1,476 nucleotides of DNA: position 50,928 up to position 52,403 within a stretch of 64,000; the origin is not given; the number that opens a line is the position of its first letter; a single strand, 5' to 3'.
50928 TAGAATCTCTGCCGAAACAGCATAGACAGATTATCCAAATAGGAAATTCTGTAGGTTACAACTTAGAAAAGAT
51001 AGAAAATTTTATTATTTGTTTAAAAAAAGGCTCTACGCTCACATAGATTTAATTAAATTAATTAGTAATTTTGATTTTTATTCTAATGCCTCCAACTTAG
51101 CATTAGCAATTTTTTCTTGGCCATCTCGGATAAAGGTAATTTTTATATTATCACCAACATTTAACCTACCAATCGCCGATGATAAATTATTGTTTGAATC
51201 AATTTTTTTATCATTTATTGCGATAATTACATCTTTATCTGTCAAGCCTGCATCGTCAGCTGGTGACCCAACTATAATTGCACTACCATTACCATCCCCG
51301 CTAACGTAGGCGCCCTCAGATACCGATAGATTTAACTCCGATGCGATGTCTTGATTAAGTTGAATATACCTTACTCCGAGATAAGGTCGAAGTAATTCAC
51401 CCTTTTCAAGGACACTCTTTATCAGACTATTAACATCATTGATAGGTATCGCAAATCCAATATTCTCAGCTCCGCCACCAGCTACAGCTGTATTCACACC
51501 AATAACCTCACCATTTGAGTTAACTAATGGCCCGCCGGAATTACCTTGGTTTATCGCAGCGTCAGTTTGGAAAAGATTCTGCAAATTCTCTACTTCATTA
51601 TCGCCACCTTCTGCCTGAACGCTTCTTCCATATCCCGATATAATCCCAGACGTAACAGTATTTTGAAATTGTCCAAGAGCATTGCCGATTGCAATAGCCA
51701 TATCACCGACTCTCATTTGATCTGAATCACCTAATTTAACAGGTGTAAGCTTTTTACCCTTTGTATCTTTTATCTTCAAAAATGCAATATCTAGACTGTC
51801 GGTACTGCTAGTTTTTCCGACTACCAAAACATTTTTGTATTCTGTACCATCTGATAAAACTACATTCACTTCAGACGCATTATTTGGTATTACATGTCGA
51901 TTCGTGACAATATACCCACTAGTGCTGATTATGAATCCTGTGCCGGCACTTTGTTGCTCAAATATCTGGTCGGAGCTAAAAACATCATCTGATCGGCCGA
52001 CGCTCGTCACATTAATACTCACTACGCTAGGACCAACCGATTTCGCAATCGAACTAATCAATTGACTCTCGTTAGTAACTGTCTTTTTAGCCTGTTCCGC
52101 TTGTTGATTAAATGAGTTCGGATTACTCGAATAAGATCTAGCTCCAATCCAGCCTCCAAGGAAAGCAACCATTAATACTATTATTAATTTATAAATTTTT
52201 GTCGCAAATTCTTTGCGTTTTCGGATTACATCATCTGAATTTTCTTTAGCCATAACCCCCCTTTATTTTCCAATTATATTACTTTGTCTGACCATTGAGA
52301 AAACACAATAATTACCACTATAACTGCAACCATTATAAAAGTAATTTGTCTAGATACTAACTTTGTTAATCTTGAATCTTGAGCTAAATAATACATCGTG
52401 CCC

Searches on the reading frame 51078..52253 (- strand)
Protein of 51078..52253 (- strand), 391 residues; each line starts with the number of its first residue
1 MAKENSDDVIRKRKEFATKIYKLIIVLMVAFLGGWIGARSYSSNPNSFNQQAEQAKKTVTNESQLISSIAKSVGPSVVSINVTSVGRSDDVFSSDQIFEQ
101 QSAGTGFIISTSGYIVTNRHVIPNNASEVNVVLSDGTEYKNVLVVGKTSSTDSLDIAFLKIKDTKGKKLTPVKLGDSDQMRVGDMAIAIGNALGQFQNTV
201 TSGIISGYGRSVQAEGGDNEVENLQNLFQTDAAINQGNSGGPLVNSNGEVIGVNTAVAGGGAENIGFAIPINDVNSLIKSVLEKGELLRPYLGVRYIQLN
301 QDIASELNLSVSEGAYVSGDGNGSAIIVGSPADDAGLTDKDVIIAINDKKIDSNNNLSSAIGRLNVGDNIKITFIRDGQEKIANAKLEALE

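Call 71: search_protein_families(library=ncbifam, max_evalue=1e-40, proteins=[window:51078-52253:-])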
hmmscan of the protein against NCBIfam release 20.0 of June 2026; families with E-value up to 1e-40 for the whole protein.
window:51078-52253:- (391 aa): 10 families
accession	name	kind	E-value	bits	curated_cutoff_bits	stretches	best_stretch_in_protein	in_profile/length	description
TIGR02037.1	degP_htrA_DO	subfamily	6.4e-84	282.4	416.2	1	96-388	54-328/434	Do family serine endopeptidase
NF047968.1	SerProtHtrA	equivalog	1.2e-78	265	470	1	42-382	28-352/357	serine protease HtrA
NF041521.1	HhoA_HhoB_HtrA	equivalog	3e-69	233.9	450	1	68-389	5-333/335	HhoA/HhoB/HtrA family serine endopeptidase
NF008189.1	PRK10942.1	equivalog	2.7e-63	214.1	720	1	99-387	110-381/477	serine endoprotease DegP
NF007526.1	PRK10139.1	equivalog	3.1e-63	214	756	1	96-387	87-359/456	serine endoprotease DegQ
NF053637.1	SerProtHtrAspr2045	equivalog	4.8e-60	203.6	650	1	12-388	3-387/394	serine protease HtrA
NF050055.1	SerProtHtrAMycob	equivalog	9.6e-55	186.4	800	1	21-380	158-491/502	serine protease HtrA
TIGR02038.1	protease_degS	equivalog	1.2e-49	169.4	422.95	1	53-381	35-340/351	outer membrane-stress sensor serine endopeptidase DegS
NF008147.1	PRK10898.1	equivalog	1.2e-47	162.8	408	1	56-380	37-340/352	outer membrane-stress sensor serine endopeptidase DegS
NF040960.1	MamE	equivalog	1.6e-41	142.6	800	0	92-281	112-293/659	magnetosome formation protease MamE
